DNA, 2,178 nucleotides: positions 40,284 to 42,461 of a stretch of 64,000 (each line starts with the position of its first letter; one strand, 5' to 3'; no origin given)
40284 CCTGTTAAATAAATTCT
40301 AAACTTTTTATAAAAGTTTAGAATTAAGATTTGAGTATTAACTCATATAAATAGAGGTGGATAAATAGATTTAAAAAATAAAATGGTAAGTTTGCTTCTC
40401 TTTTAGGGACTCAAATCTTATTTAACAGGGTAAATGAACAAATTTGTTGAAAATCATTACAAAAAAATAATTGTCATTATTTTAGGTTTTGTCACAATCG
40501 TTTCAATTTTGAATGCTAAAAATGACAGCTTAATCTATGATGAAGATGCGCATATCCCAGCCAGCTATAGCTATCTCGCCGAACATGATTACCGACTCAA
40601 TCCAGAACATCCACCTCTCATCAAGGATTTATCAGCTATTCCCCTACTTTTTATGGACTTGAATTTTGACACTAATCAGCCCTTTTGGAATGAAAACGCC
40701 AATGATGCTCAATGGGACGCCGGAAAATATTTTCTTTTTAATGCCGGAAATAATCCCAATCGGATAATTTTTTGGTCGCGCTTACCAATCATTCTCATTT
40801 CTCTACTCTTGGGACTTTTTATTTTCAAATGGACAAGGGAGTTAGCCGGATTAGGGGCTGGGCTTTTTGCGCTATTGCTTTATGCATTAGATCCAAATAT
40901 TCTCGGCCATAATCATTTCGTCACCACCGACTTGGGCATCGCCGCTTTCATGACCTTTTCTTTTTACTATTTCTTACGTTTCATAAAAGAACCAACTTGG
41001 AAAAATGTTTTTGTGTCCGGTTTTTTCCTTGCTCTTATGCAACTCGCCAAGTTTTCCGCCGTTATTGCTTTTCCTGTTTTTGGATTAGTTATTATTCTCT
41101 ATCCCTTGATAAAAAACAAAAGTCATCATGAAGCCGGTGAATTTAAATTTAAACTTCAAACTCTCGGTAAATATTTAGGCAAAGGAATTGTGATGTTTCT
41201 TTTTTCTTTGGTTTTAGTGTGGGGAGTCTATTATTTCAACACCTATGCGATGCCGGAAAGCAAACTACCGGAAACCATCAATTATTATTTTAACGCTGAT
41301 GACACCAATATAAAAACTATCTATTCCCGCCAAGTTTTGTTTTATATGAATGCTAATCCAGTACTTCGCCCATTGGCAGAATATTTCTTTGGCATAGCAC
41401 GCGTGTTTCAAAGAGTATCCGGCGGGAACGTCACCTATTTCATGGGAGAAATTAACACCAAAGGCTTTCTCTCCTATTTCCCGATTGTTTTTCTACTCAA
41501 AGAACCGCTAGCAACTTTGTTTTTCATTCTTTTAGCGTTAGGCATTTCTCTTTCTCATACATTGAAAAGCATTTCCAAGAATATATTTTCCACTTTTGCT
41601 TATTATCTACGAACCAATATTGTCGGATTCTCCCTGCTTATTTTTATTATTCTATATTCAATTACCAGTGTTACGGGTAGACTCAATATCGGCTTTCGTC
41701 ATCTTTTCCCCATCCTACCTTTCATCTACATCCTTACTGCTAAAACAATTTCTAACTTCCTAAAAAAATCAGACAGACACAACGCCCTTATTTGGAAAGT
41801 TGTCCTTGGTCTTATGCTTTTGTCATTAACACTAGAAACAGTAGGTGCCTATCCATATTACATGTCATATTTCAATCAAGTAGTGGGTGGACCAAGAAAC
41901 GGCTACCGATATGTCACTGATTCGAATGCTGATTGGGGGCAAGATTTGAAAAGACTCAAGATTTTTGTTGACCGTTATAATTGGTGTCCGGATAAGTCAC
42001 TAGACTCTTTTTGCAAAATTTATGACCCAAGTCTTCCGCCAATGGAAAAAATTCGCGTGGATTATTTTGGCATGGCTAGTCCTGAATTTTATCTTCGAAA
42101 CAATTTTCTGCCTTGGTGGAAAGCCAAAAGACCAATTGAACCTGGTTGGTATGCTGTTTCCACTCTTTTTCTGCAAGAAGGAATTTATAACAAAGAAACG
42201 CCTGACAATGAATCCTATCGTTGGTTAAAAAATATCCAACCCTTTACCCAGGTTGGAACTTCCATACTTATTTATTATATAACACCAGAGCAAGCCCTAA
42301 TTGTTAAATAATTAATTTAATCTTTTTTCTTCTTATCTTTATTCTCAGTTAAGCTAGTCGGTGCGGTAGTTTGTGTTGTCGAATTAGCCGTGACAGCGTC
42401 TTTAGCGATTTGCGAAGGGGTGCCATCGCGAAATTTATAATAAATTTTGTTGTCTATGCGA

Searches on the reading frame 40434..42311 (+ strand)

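Call 99: search_protein_families(library=pfam, proteins=[window:40434-42311:+], max_evalue=0.00001)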
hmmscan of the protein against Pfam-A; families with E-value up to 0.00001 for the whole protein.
window:40434-42311:+ (625 aa): 1 family
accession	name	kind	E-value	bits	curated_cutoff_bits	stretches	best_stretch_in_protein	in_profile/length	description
PF13231.12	PMT_2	-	1.2e-10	42.2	26.1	1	116-263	25-160/160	Dolichyl-phosphate-mannose-protein mannosyltransferase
